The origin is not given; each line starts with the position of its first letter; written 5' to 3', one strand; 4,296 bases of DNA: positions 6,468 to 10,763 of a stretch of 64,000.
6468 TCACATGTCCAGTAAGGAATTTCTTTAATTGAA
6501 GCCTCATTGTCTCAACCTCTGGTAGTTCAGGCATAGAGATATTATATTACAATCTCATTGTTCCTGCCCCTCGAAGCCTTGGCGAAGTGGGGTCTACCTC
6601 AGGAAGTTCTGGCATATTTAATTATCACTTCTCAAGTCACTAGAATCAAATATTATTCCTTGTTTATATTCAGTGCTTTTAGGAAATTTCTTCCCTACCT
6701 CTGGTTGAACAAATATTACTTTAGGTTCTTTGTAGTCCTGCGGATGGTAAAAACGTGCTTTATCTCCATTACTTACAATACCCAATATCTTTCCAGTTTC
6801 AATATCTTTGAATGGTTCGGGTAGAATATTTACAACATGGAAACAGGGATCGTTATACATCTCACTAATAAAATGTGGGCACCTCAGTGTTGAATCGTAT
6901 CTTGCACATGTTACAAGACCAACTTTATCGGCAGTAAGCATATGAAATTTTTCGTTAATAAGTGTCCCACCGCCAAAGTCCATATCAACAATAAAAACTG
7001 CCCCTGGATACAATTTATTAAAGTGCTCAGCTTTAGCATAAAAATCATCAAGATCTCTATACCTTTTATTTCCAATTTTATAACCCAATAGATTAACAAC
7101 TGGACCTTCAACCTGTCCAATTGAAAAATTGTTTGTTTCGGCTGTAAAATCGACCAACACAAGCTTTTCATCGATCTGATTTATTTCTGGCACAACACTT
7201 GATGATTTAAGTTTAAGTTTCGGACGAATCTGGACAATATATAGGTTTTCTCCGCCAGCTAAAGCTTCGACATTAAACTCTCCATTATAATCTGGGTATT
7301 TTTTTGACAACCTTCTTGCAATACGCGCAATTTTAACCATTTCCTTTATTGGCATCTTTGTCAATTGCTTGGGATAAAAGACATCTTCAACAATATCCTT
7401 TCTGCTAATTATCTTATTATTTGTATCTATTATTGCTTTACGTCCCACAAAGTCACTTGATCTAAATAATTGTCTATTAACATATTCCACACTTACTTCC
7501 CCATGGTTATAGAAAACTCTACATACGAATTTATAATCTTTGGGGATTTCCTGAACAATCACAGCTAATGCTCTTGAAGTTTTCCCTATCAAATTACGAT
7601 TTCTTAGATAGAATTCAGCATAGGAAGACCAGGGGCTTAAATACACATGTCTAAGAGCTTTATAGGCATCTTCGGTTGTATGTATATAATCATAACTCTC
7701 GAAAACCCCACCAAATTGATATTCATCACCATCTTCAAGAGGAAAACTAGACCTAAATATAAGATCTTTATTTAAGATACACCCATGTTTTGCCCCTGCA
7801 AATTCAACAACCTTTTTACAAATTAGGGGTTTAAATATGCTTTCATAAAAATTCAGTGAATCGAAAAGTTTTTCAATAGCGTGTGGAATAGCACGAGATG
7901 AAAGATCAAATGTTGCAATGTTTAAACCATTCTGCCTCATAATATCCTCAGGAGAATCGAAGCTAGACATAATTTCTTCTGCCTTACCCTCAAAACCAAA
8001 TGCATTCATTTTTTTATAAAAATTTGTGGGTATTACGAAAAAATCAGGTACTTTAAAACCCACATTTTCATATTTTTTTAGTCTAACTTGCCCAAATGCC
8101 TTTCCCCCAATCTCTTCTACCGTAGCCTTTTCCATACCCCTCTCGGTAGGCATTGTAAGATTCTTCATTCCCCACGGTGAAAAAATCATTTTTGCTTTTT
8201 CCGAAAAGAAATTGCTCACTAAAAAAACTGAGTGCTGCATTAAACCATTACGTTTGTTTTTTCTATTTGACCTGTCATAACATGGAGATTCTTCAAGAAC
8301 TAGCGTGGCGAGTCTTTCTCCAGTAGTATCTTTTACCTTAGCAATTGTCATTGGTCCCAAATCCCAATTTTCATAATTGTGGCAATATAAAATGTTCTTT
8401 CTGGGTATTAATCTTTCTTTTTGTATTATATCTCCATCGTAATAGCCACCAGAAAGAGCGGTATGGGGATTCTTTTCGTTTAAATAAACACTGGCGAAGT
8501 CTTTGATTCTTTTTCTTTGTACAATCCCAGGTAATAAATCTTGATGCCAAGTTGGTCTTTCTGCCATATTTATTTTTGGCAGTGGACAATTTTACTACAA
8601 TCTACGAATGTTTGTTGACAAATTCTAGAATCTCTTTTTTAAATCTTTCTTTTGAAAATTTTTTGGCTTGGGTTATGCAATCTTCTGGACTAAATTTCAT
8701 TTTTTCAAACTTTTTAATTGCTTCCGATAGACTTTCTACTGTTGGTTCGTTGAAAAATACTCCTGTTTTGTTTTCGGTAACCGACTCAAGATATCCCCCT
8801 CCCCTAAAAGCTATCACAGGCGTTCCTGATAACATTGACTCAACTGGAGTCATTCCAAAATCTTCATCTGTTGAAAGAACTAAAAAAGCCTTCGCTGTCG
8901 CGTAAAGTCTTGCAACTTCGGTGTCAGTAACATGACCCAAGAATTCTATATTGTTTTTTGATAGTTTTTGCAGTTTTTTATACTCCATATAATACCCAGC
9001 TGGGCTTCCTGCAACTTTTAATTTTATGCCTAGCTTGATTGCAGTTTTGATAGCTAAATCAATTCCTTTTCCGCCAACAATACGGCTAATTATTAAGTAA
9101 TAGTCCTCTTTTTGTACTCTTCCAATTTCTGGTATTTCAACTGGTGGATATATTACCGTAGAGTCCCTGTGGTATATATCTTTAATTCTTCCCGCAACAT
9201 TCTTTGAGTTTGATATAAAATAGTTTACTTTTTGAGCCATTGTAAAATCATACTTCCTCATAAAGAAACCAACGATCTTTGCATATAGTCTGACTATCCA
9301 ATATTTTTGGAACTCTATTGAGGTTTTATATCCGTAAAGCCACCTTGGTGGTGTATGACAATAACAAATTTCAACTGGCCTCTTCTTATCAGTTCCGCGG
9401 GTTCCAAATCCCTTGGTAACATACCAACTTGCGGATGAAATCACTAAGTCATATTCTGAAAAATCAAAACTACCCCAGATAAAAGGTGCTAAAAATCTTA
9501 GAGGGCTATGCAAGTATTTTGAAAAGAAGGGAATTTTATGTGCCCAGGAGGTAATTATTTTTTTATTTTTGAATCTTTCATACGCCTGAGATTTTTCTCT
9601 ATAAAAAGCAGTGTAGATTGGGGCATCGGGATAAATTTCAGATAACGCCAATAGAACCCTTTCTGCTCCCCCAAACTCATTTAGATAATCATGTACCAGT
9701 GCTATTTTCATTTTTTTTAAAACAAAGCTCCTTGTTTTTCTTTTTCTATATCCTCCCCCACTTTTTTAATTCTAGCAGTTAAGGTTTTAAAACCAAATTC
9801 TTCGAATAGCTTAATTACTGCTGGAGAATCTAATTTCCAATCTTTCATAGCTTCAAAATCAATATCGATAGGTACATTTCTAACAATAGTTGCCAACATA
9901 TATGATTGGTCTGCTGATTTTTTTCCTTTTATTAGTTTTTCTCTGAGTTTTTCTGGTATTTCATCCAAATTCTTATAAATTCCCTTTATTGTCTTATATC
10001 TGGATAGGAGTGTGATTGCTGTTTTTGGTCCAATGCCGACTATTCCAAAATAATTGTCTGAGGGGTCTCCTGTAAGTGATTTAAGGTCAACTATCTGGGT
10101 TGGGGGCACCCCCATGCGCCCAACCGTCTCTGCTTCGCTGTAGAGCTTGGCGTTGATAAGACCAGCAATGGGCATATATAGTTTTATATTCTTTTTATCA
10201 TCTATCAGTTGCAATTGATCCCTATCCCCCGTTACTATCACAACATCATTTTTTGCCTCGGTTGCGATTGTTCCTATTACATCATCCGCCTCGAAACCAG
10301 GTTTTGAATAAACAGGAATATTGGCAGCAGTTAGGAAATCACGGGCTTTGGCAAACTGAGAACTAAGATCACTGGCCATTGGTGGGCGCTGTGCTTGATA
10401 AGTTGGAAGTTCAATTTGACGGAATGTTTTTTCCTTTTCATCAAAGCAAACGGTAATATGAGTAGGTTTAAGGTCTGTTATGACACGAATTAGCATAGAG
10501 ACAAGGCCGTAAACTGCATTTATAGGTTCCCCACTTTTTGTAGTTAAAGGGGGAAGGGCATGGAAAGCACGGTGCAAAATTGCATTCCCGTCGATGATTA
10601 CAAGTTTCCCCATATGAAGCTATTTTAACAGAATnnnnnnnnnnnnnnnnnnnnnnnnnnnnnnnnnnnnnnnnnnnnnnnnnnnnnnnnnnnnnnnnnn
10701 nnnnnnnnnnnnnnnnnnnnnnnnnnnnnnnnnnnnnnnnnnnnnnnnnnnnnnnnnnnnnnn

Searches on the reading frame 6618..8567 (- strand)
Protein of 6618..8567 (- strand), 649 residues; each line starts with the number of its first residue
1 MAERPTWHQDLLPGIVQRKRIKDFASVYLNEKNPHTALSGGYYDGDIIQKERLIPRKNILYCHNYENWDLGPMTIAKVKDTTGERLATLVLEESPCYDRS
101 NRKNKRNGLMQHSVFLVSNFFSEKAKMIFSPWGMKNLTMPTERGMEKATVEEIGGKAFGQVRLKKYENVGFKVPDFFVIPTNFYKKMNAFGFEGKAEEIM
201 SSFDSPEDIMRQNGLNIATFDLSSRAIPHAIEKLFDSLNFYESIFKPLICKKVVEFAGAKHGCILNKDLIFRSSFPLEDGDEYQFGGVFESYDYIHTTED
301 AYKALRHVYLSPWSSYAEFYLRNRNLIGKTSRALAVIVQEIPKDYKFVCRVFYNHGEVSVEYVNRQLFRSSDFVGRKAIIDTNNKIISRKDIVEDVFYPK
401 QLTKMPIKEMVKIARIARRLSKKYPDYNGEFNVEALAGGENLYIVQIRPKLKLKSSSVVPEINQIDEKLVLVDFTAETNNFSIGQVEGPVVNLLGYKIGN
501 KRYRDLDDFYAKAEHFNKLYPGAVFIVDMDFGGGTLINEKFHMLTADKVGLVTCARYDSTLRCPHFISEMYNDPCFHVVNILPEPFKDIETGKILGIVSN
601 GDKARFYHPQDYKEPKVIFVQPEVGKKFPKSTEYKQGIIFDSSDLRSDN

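Call 40: search_protein_families(library=pfam, proteins=[window:6618-8567:-], max_evalue=0.001)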
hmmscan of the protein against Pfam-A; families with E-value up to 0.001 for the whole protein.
window:6618-8567:- (649 aa): 1 family
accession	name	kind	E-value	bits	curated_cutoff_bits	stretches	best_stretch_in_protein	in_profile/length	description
PF01326.24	PPDK_N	-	6.4e-17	62.3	27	1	151-341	2-174/328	Pyruvate phosphate dikinase, AMP/ATP-binding domain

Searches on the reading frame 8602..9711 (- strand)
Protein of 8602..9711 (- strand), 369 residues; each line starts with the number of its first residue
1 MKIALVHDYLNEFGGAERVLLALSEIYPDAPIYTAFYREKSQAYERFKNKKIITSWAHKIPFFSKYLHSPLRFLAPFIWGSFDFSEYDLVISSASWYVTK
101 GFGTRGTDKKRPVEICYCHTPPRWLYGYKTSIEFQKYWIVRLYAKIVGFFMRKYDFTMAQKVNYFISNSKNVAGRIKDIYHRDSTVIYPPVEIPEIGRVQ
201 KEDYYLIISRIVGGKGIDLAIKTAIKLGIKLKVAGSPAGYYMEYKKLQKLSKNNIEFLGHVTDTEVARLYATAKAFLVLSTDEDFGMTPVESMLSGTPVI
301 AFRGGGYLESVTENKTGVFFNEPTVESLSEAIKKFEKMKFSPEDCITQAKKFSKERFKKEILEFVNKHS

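Call 40: search_protein_families(library=pfam, proteins=[window:8602-9711:-], max_evalue=0.001)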
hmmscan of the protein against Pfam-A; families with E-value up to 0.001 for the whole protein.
window:8602-9711:- (369 aa): 5 families
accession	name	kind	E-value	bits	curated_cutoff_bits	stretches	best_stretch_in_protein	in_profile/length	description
PF00534.26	Glycos_transf_1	-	1.8e-30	106.1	26.4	1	195-351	8-171/172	Glycosyl transferases group 1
PF13692.12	Glyco_trans_1_4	-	6.4e-18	65.8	27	1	206-334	5-138/142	Glycosyl transferases group 1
PF13524.12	Glyco_trans_1_2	-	7.9e-07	29.6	25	1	226-337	11-113/144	Glycosyl transferase-like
PF20706.3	GT4-conflict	-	3.1e-05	23.6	26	1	206-314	201-323/385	Family 4 Glycosyltransferase in conflict systems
PF13439.12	Glyco_transf_4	-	3.3e-05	24.4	28.5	1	14-192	2-167/170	Glycosyltransferase Family 4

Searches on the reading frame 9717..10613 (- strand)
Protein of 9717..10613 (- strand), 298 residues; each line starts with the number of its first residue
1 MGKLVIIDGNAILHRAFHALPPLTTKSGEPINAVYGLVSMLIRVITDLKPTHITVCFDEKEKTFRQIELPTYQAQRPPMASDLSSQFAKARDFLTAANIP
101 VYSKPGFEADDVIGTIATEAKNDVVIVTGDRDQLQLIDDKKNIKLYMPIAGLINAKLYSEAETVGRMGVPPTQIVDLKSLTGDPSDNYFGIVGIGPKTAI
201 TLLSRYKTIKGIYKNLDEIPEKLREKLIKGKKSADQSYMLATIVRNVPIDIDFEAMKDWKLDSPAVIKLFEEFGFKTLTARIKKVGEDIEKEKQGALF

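Call 40: search_protein_families(library=pfam, proteins=[window:9717-10613:-], max_evalue=0.001)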
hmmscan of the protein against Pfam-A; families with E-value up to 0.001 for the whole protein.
window:9717-10613:- (298 aa): 2 families
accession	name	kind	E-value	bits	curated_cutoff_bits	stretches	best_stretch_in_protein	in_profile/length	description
PF02739.22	5_3_exonuc_N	-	5.3e-51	173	34.3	1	3-161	1-157/164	5'-3' exonuclease, N-terminal resolvase-like domain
PF01367.25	5_3_exonuc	-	5.2e-28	97.8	40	1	169-257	1-90/97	5'-3' exonuclease, C-terminal SAM fold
